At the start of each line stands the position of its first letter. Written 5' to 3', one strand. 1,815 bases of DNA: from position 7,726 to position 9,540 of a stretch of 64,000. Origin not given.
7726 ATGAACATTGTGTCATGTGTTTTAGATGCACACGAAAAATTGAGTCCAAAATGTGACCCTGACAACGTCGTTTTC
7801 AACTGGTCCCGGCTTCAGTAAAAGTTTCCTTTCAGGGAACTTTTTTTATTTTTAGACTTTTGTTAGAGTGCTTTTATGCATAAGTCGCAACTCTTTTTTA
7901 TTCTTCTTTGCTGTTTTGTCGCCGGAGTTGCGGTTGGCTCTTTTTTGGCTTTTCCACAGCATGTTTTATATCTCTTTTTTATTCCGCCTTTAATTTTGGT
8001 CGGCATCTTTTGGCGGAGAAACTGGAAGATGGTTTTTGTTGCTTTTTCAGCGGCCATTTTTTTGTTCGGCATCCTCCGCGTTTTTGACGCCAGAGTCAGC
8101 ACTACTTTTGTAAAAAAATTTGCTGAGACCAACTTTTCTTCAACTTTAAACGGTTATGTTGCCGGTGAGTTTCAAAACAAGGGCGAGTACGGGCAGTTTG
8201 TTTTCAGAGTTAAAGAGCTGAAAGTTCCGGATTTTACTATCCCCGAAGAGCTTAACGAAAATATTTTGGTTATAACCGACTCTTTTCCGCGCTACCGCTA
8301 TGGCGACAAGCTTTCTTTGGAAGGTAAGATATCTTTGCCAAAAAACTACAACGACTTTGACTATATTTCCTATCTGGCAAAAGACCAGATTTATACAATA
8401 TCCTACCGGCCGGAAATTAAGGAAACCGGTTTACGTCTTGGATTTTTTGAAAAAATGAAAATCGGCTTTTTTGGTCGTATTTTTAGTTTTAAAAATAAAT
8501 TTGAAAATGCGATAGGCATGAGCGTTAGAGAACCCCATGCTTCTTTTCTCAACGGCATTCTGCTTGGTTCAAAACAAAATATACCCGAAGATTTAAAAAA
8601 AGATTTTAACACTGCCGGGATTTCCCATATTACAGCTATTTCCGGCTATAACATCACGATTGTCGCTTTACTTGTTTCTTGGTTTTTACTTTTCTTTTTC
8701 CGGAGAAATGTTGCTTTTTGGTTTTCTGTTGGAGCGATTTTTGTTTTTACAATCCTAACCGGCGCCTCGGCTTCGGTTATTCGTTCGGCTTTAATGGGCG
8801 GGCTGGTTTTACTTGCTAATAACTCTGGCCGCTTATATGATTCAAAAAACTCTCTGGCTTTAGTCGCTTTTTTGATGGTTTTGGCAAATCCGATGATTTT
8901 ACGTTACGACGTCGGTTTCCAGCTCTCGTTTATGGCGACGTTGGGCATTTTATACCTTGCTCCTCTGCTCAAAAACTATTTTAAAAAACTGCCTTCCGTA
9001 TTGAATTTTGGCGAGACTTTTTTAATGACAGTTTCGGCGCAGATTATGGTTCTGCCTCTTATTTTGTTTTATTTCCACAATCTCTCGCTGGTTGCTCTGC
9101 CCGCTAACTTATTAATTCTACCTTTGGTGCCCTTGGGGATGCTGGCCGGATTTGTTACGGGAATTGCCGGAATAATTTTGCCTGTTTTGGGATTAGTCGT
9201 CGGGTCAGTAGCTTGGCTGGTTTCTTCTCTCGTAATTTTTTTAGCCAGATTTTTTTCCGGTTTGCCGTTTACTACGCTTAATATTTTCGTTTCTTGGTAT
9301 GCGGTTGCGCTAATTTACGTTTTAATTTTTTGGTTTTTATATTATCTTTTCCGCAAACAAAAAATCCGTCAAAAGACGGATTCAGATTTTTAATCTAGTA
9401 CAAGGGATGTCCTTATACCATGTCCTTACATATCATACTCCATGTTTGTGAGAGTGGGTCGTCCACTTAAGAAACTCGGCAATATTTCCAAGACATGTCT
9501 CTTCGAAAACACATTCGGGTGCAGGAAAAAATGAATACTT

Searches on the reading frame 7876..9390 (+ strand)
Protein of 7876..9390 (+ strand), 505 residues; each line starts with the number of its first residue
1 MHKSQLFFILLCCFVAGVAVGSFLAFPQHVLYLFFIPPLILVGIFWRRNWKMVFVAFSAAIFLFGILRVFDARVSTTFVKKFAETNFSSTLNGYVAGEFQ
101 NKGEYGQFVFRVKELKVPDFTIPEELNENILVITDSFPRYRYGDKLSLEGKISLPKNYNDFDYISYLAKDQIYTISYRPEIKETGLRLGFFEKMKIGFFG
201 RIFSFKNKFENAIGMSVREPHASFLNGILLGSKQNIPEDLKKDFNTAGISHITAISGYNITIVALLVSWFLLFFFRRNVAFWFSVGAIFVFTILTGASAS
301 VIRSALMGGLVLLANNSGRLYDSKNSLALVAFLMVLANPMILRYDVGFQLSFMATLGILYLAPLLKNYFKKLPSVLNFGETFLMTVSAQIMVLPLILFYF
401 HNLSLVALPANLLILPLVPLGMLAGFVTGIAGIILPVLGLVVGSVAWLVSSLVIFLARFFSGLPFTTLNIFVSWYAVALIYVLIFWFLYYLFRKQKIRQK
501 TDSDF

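Call 57: search_protein_families(library=pfam, max_evalue=0.00001, proteins=[window:7876-9390:+])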
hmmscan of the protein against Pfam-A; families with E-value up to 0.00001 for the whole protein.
window:7876-9390:+ (505 aa): 2 families
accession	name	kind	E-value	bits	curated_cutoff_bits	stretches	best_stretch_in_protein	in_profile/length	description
PF03772.21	Competence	-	3.4e-54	184.5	23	1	228-491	1-267/270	Competence protein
PF13567.11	DUF4131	-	2.3e-14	53.9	31.6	1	30-178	7-159/165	Domain of unknown function (DUF4131)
